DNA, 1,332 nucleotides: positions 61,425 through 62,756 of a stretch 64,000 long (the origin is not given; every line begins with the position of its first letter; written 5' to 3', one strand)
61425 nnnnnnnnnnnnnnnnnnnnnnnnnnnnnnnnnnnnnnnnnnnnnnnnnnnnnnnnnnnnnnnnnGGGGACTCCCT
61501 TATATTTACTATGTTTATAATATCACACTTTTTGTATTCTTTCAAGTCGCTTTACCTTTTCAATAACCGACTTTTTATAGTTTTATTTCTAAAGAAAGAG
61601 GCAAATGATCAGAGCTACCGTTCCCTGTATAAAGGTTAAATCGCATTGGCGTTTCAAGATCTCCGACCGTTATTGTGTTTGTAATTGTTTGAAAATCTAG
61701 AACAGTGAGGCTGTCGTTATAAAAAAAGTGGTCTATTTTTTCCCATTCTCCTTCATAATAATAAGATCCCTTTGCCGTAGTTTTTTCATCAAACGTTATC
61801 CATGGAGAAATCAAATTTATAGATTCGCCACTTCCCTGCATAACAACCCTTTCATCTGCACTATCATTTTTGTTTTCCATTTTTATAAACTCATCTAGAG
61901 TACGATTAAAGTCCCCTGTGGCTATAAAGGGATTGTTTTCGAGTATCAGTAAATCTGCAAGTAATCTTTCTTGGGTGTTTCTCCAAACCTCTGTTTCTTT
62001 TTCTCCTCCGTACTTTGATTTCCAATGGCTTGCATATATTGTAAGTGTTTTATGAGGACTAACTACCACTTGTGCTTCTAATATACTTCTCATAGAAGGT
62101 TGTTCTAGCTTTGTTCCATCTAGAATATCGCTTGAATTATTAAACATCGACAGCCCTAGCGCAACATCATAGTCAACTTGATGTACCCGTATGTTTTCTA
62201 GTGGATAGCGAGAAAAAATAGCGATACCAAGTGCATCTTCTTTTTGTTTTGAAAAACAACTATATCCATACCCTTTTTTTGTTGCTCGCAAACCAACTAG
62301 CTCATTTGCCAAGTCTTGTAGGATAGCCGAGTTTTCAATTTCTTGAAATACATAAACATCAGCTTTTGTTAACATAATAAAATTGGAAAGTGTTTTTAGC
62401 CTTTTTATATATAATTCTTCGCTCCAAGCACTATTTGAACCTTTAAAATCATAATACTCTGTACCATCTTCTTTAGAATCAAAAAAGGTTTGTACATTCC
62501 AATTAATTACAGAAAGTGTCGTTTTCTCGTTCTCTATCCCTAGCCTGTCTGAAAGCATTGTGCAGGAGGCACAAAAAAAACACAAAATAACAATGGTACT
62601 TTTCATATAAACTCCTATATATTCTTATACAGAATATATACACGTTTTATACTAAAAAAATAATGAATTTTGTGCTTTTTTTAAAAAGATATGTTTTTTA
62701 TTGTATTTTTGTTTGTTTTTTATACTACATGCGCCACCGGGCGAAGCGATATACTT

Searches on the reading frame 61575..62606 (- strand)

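Call 91: search_protein_families(library=pfam, proteins=[window:61575-62606:-], max_evalue=0.00001)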
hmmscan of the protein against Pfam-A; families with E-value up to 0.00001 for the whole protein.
window:61575-62606:- (343 aa): 2 families
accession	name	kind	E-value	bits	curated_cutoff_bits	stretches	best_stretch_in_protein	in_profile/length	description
PF03372.29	Exo_endo_phos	-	5.1e-11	43.2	24.5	1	36-334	3-225/225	Endonuclease/Exonuclease/phosphatase family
PF19580.5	Exo_endo_phos_3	-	6.9e-09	35.6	27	1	33-303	2-255/311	Endonuclease/Exonuclease/phosphatase family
